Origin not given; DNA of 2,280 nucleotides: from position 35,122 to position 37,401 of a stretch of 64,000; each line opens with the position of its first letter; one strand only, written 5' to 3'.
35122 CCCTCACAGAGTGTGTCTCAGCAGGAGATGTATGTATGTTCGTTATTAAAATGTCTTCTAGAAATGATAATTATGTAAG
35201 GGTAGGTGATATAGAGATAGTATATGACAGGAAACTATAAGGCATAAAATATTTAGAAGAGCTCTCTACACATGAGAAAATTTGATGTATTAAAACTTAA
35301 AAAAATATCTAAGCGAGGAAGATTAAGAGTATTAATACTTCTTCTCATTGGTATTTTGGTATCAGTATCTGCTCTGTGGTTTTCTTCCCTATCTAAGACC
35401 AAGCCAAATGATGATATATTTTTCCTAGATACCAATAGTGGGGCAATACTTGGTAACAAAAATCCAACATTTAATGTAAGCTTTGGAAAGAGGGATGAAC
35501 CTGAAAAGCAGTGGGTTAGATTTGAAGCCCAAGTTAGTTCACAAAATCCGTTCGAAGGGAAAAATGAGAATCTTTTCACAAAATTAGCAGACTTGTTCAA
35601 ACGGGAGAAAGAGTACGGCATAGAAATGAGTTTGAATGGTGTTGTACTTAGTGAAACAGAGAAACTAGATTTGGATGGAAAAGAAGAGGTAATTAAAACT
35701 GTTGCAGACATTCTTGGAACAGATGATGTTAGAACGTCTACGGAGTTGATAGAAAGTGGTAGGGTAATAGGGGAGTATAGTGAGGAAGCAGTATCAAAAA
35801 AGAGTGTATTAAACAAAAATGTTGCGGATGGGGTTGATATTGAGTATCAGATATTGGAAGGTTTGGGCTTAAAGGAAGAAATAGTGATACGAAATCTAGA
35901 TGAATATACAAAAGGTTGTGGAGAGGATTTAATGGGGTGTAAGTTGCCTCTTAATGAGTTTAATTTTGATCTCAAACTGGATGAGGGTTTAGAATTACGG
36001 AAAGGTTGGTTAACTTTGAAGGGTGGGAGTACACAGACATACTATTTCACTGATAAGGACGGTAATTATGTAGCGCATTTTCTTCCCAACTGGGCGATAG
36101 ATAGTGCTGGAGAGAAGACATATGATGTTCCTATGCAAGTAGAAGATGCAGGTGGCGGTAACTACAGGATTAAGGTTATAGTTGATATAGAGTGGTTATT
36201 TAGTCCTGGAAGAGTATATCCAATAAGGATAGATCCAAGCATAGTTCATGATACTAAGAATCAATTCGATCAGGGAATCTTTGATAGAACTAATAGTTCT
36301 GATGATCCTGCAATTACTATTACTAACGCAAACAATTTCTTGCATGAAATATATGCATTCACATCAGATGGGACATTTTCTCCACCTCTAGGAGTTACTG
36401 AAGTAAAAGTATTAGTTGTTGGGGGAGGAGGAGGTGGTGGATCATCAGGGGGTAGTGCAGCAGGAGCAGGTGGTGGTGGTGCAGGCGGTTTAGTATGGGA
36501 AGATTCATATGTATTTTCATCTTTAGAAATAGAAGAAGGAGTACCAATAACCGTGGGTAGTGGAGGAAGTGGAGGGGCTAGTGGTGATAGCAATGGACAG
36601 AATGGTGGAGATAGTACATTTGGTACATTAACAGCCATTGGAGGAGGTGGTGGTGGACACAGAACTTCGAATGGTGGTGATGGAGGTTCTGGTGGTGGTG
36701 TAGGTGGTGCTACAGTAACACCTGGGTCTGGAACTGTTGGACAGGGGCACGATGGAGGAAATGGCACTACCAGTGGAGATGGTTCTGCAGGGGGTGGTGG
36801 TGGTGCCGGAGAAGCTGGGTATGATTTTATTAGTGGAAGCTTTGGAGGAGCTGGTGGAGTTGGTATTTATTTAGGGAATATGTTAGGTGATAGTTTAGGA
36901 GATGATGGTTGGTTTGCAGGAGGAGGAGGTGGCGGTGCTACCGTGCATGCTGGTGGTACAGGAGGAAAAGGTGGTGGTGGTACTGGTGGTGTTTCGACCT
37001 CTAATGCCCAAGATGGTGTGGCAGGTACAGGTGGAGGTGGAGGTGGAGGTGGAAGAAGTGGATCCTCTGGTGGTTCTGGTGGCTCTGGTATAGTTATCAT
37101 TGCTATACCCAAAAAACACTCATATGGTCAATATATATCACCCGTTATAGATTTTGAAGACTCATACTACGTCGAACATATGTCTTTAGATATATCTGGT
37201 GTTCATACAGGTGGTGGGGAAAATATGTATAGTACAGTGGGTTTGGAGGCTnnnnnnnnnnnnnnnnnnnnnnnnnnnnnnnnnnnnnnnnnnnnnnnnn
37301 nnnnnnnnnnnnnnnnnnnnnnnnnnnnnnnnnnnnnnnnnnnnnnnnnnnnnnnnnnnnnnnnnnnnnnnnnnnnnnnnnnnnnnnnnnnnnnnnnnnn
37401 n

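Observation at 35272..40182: Second giant gene with three LamG/ConA-like lectin domains co-transcribed with the 4117-aa gene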

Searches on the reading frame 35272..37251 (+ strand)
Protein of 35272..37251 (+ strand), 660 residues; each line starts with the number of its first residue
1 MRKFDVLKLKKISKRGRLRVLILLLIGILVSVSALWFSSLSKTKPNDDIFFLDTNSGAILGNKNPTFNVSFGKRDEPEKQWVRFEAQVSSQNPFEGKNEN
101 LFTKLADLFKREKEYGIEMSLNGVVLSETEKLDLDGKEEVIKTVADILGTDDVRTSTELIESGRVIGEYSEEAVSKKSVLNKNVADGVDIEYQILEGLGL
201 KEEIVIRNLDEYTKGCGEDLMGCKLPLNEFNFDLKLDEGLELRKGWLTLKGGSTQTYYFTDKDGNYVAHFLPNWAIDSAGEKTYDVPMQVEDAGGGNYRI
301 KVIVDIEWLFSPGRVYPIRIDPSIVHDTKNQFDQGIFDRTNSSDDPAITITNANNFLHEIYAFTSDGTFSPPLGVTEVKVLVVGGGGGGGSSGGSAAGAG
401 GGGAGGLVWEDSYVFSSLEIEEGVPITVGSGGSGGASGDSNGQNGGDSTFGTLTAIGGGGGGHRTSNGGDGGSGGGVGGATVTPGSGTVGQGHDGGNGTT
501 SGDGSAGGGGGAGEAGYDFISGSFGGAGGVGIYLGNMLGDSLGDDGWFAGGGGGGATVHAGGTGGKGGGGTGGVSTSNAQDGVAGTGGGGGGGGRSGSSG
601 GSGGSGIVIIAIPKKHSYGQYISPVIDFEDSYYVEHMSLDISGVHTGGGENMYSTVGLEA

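Call 46: predict_structure(alignment_id=A2)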
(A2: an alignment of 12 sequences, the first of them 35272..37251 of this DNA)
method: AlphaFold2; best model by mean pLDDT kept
length: 660 residues; sequences in the alignment: 12
mean_pLDDT: 56.0   pTM: 0.40
mean pLDDT of the five models: 56.0, 55.3, 52.6, 50.9, 50.1
residues with pLDDT >= 90: 2; 70-90: 185; 50-70: 214; < 50: 259
segments of 3 or more residues with pLDDT < 50: 1-13, 38-78, 95-102, 104-106, 108-111, 125-159, 161-176, 248-254, 280-282, 329-356, 478-523, 539-544, 615-660
pLDDT, mean of each block of 10 residues (from residue 1): 39 56 78 60 33 31 36 44 63 49 44 65 47 34 31 41 39 47 60 58 65 61 60 79 58 59 71 58 61 75 65 57 59 40 27 44 75 72 84 69 77 78 84 80 86 83 65 51 41 40 39 30 53 52 56 67 68 76 78 79 82 44 24 22 25 24
secondary structure, 60 per line:
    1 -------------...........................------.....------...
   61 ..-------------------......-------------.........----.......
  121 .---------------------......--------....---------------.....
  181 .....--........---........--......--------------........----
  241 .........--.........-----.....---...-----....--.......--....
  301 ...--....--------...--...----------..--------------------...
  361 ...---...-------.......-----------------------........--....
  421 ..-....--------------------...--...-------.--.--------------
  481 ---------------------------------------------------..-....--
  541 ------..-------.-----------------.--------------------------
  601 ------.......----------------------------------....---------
elements in order (helices of 4 or more, strands of 3 or more residues): H14-40 E47-51 E58-62 E82-87 H101-109 E114-121 H144-148 E157-160 E176-185 E188-195 E199-206 H209-214 E229-236 E241-249 E252-260 E266-270 E274-276 E282-285 E288-294 E297-303 H306-309 E318-320 E323-325 E358-363 E367-369 E377-383 E407-414 H417-422 E424-427 E448-450 E453-455 H535-538 E607-613 H648-651

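Call 51: fold_search(model_id=the predicted structure, library=pdb)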
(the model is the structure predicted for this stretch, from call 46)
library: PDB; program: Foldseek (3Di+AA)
matches with E <= 10: 438; with E <= 0.001: 4
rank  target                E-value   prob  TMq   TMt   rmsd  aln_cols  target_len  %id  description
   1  9d93_Qb               5.5e-06  1.00  0.22  0.54   9.8       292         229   23  Mycobacteriophage Bxb1 tail tip - Composite map and model (released 2024-09-25)
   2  9d93_Qa               8.2e-06  1.00  0.21  0.51   8.9       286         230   26  Mycobacteriophage Bxb1 tail tip - Composite map and model (released 2024-09-25)
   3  7ypx_A                8.6e-05  1.00  0.20  0.48   9.6       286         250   22  Cyanophage Pam3 fiber (released 2022-11-09)
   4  7yfw_a                2.0e-04  1.00  0.20  0.41   9.4       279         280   23  Cyanophage Pam3 fiber (released 2023-01-18)
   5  9d93_Pa               1.7e-02  0.69  0.17  0.19  17.3       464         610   12  Mycobacteriophage Bxb1 tail tip - Composite map and model (released 2024-09-25)
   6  6f90_A                3.4e-02  0.38  0.11  0.10  13.6       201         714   11  Structure of the family GH92 alpha-mannosidase BT3130 from Bacteroides thetaiotaomicron in complex with Mannoimidazole (released 2018-05-02)
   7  7fe3_A                3.8e-02  0.23  0.11  0.11  19.6       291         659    8  Crystal structure of GH65 alpha-1,2-glucosidase from Flavobacterium johnsoniae (released 2021-11-10)
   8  8r8q_B                5.4e-02  0.75  0.18  0.31  13.5       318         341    7  Lysosomal peptide transporter (released 2024-05-01)
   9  5w5p                  5.4e-02  0.09  0.06  0.06  22.4       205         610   10  Crystal structure of Acinetobacter baumannii phage AM24 tailspike protein (released 2018-12-19)
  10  1wlh_B                6.3e-02  0.10  0.07  0.13  25.8       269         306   11  Molecular structure of the rod domain of Dictyostelium filamin (released 2004-10-05)
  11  6f8z_C                9.8e-02  0.25  0.11  0.11  13.4       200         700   12  Structure of the family GH92 alpha-mannosidase BT3130 from Bacteroides thetaiotaomicron (released 2018-05-02)
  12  1qfh_A                1.1e-01  0.09  0.06  0.14  18.3       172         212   15  DIMERIZATION OF GELATION FACTOR FROM DICTYOSTELIUM DISCOIDEUM: CRYSTAL STRUCTURE OF ROD DOMAINS 5 AND 6 (released 1999-04-16)
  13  6f8z_B                1.5e-01  0.25  0.11  0.11  10.2       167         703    9  Structure of the family GH92 alpha-mannosidase BT3130 from Bacteroides thetaiotaomicron (released 2018-05-02)
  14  3bs6_A                1.5e-01  0.54  0.16  0.33   9.8       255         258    7  1.8 Angstrom crystal structure of the periplasmic domain of the membrane insertase YidC (released 2008-02-12)
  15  3a0o_A                1.5e-01  0.28  0.12  0.11  11.1       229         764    9  Crystal structure of alginate lyase from Agrobacterium tumefaciens C58 (released 2010-03-31)
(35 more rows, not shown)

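Call 57: search_solved_structures(query=A2, max_evalue=1)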
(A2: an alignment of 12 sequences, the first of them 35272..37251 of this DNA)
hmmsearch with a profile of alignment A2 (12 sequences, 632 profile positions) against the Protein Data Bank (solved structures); distinct sequences matched with E-value up to 1: 5.
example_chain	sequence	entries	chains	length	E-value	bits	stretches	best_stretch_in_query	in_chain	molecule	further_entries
7yfw_a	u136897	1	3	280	0.0021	19.6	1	425-596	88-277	Pam3 fiber proreins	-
7ypx_A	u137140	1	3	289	0.0023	19.5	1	425-596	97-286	Pam3 tail fiber proreins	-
8c8q_E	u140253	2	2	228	0.15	13.5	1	355-404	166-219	Cytochrome c oxidase polypeptide 5, mitochondrial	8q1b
2q69_A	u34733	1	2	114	0.56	11.6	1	8-64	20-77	Potassium channel protein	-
4zbm_A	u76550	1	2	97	0.74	11.2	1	6-64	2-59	Potassium channel protein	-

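Call 62: find_related_loci(query=A2, collection=genome_contigs, flank=10000)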
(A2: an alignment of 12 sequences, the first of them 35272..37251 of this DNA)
Query A2 (660 aa) in genome_contigs; peptide patterns used: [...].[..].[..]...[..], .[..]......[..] (x = any residue, [..] = any of these).
44 stretches matched a pattern; 21 encode a relative of the query (tblastn E <= 1e-3); 21 distinct loci.
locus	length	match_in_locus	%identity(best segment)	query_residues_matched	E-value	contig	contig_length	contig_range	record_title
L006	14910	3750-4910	62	12-660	2e-147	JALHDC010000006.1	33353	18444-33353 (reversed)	MAG: bacterium isolate 1-no_shock_S1_027 scaffold_548, whole genome shotgun sequence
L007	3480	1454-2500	60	10-356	6e-146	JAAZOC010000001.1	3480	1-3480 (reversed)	MAG: Candidatus Microgenomates bacterium isolate AS27yjCOA_24 49_AS27, whole genome shotgun sequence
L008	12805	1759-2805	60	1-354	1e-138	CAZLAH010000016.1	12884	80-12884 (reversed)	MAG TPA_asm: uncultured Candidatus Saccharibacteria bacterium isolate SRP192927_co2_210 genome assembly, contig: NODE_87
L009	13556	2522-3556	54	7-350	1e-118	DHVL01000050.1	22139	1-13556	MAG TPA_asm: Candidatus Dojkabacteria bacterium UBA5209 UBA5209_contig_8740, whole genome shotgun sequence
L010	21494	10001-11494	45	1-496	5e-116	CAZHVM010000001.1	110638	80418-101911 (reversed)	MAG TPA_asm: uncultured Candidatus Saccharibacteria bacterium isolate SRP192927_co3_113 genome assembly, contig: NODE_20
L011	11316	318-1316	52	7-341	9e-114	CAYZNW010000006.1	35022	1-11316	MAG TPA_asm: uncultured Candidatus Saccharibacteria bacterium isolate binchicken_co117_292 genome assembly, contig: NODE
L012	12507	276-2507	51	1-660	4e-110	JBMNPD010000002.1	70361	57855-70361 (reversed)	MAG: Candidatus Dojkabacteria bacterium isolate SBF912SR1HQ0033 scaffold_978_c1, whole genome shotgun sequence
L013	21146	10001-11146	47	4-383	1e-107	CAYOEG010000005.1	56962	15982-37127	MAG TPA_asm: uncultured Candidatus Saccharibacteria bacterium isolate SRP294416_co1_479 genome assembly, contig: NODE_72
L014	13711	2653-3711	50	9-356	2e-106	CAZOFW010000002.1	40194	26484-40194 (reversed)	MAG TPA_asm: uncultured Candidatus Saccharibacteria bacterium isolate SRP062349_co2_265 genome assembly, contig: NODE_58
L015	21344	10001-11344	44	2-456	4e-106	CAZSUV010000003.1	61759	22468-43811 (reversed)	MAG TPA_asm: uncultured Candidatus Saccharibacteria bacterium isolate SRP302447_co3_161 genome assembly, contig: NODE_13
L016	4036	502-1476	52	28-354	2e-106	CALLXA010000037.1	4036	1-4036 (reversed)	MAG TPA_asm: uncultured bacterium isolate SRR3330206_bin.35_CONCOCT_v1.1_MAG genome assembly, contig: ERZ724085.14474, w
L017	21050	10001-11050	48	6-360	5e-105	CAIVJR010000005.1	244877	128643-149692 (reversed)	uncultured bacterium isolate Loclat_bin-19700 genome assembly, contig: bin-19700:05/10, whole genome shotgun sequence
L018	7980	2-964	49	72-384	2e-92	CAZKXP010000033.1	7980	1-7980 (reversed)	MAG TPA_asm: uncultured Candidatus Saccharibacteria bacterium isolate binchicken_co117_335 genome assembly, contig: NODE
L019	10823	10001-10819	49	10-284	2e-78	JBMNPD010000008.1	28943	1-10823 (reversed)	MAG: Candidatus Dojkabacteria bacterium isolate SBF912SR1HQ0033 scaffold_4724_c1, whole genome shotgun sequence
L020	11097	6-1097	44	126-496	6e-78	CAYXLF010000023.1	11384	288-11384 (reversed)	MAG TPA_asm: uncultured Candidatus Saccharibacteria bacterium isolate SRP192927_co3_150 genome assembly, contig: NODE_14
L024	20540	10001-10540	33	121-325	2e-14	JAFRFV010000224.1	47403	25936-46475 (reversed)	MAG: Coriobacteriales bacterium isolate RGIG2431 Goat_Ileum.Co__c811445, whole genome shotgun sequence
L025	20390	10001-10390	31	182-325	4e-9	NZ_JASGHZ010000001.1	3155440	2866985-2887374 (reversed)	MAG: Microbacterium sp. isolate 5N024 JMF-2111-06-0005.ont.bin.24_0, whole genome shotgun sequence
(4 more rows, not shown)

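Call 65: search_protein_families(library=pfam, proteins=[L025:9314-12193:+, L025:11413-16104:+, L024:9332-15400:+, L024:7655-8566:+, L024:8572-9315:+, L025:7248-8195:+, L025:8422-9204:+], max_evalue=0.001)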
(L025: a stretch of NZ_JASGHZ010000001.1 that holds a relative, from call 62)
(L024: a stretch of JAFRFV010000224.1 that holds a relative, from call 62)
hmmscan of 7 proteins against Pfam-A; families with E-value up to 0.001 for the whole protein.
L025:9314-12193:+ (960 aa): 1 family
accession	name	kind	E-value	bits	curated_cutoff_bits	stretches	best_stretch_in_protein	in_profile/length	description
PF07691.17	PA14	-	3.4e-15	56.6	24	1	811-914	22-127/147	PA14 domain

L025:11413-16104:+ (1564 aa): 2 families
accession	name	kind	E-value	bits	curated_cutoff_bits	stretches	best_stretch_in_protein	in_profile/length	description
PF07691.17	PA14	-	1.3e-18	67.7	24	1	609-743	3-140/147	PA14 domain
PF05593.20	RHS_repeat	-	3.2e-05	24.7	22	0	1094-1113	12-31/38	RHS Repeat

L024:9332-15400:+ (2023 aa): 2 families
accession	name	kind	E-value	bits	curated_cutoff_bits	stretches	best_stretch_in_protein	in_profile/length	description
PF05593.20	RHS_repeat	-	2.1e-23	82.6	22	4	1120-1144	1-25/38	RHS Repeat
PF01541.30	GIY-YIG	-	3.6e-05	24.4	22.6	1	1911-1943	2-34/78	GIY-YIG catalytic domain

L024:7655-8566:+ (304 aa): 10 families
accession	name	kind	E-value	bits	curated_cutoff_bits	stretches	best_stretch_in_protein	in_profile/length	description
PF01926.29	MMR_HSR1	-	1.2e-24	87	21.9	1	14-128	2-113/113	50S ribosome-binding GTPase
PF07650.23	KH_2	-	1.4e-19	70.1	22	1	211-289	1-78/78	KH domain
PF02421.24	FeoB_N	-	1e-18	67.8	27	1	14-170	3-155/156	Ferrous iron transport protein B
PF00009.33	GTP_EFTU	-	3.4e-11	43.5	26.5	1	54-177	64-188/188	Elongation factor Tu GTP binding domain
PF00350.29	Dynamin_N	-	6.4e-11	43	27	1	14-47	1-34/168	Dynamin family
PF03193.22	RsgA_GTPase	-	4.1e-07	30.4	30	1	7-71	102-170/174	RsgA GTPase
PF02492.25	cobW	-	5e-07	29.9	20.7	1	48-146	72-171/180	CobW/HypB/UreG, nucleotide-binding domain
PF10662.15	PduV-EutP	-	1.8e-06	28.2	21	1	14-167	4-137/143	Ethanolamine utilisation - propanediol utilisation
PF04548.22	AIG1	-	4.6e-05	23.3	27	1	15-101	4-94/212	AIG1 family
PF00071.28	Ras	-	0.00013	22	21.6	1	15-172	3-157/162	Ras family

L024:8572-9315:+ (248 aa): 3 families
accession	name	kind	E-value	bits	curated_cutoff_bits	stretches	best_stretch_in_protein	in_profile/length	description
PF02565.21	RecO_C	-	1.4e-27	96.8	22.1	1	85-242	3-157/157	Recombination protein O C terminal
PF11967.14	RecO_N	-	1.4e-13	51.1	27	1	1-76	1-77/80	Recombination protein O N terminal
PF24458.1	DUF7573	-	0.00077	19.8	30.2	0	148-180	7-36/39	Domain of unknown function (DUF7573)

L025:7248-8195:+ (316 aa): 1 family
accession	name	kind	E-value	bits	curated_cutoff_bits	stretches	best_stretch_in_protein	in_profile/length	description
PF01464.25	SLT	-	0.00086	19.3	21.3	0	237-302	13-82/117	Transglycosylase SLT domain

L025:8422-9204:+ (261 aa): 1 family
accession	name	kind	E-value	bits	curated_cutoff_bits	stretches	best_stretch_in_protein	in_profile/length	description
PF00561.26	Abhydrolase_1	-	1.1e-05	25.7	25.8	1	78-216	12-142/245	alpha/beta hydrolase fold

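Call 85: fold_search(model_id=the predicted structure, library=viral)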
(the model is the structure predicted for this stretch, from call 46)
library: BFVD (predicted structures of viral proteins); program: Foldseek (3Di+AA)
matches with E <= 10: 646; with E <= 0.001: 243
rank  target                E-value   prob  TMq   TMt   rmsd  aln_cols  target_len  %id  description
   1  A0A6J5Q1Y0            6.6e-18  1.00  0.34  0.47  13.6       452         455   26  Glycine-rich domain-containing protein [uncultured Caudovirales phage]
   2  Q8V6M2                4.6e-17  1.00  0.30  0.63   6.9       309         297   40  Glycine-rich domain-containing protein [Halorubrum phage HF2]
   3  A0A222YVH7            8.9e-17  1.00  0.31  0.33   9.4       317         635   34  Glycine-rich domain-containing protein [Synechococcus phage Bellamy]
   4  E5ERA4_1              3.8e-16  1.00  0.30  0.16  22.7       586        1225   23  (no name in the UniProt tables at hand)
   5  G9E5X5                4.4e-16  1.00  0.35  0.33  14.7       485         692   28  Glycine-rich domain-containing protein [Micromonas pusilla virus SP1]
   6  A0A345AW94            7.6e-16  1.00  0.30  0.49   7.9       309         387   35  Glycine-rich domain-containing protein [Cyanophage S-TIM4]
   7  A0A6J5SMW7            1.3e-15  1.00  0.29  0.13  23.6       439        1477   31  Collagen triple helix repeat [uncultured Caudovirales phage]
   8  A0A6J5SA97            1.5e-15  1.00  0.32  0.27   3.6       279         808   38  Glycine-rich domain-containing protein [uncultured Caudovirales phage]
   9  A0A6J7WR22            3.2e-15  1.00  0.32  0.38  10.7       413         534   30  Glycine-rich domain-containing protein [uncultured Caudovirales phage]
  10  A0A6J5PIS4            5.9e-15  1.00  0.29  0.23  15.1       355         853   33  Glycine-rich domain-containing protein [uncultured Caudovirales phage]
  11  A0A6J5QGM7            6.2e-15  1.00  0.30  0.33  34.9       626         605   20  Fibronectin type III [uncultured Caudovirales phage]
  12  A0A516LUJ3            7.9e-15  1.00  0.33  0.21  15.6       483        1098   25  (no name in the UniProt tables at hand)
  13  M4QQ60                8.8e-15  1.00  0.32  0.46   3.1       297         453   40  (no name in the UniProt tables at hand)
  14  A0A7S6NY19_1          8.8e-15  1.00  0.30  0.20   7.4       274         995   41  PA14 domain-containing protein [Bathycoccus sp. RCC716 virus 1]
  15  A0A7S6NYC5            1.8e-14  1.00  0.28  0.27  20.4       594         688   24  Glycine-rich domain-containing protein [Bathycoccus sp. RCC716 virus 2]
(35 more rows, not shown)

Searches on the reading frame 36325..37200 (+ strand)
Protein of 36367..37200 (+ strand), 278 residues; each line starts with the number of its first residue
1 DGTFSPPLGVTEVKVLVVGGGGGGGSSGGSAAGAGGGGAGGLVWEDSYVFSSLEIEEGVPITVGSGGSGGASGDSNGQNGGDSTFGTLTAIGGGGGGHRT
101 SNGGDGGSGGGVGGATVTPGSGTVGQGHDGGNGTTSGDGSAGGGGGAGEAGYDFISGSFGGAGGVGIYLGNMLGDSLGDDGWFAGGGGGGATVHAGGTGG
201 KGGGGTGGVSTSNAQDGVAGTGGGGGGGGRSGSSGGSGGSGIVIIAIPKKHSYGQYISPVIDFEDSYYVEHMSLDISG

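Call 15: search_protein_families(library=pfam, proteins=[window:36367-37200:+], max_evalue=1)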
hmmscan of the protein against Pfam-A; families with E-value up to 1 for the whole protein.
window:36367-37200:+ (278 aa): 1 family
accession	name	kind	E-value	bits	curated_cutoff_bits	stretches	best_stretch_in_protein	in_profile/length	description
PF21722.4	Gly_rich_2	-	7.1e-24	85.5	24.3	1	3-246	7-224/226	Glycine-rich domain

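Call 27: search_protein_families(library=phrogs, proteins=[window:36367-37200:+], max_evalue=0.01)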
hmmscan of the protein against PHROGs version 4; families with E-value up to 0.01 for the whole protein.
window:36367-37200:+ (278 aa): 2 families
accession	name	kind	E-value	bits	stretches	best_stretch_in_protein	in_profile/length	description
phrog_2295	-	unknown function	7.8e-38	131.7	1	1-246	584-845/1183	-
phrog_863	-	tail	8.4e-14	52.4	1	2-167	408-581/690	tail fiber assembly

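Call 52: search_solved_structures(query=window:36325-37146:+, max_evalue=1, show_alignments=2)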
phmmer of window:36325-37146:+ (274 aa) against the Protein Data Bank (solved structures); distinct sequences matched with E-value up to 1: 0.

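Call 58: search_protein_families(library=ncbifam, proteins=[window:36367-37200:+], max_evalue=0.1)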
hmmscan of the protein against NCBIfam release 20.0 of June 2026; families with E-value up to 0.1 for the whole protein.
window:36367-37200:+ (278 aa): 0 families
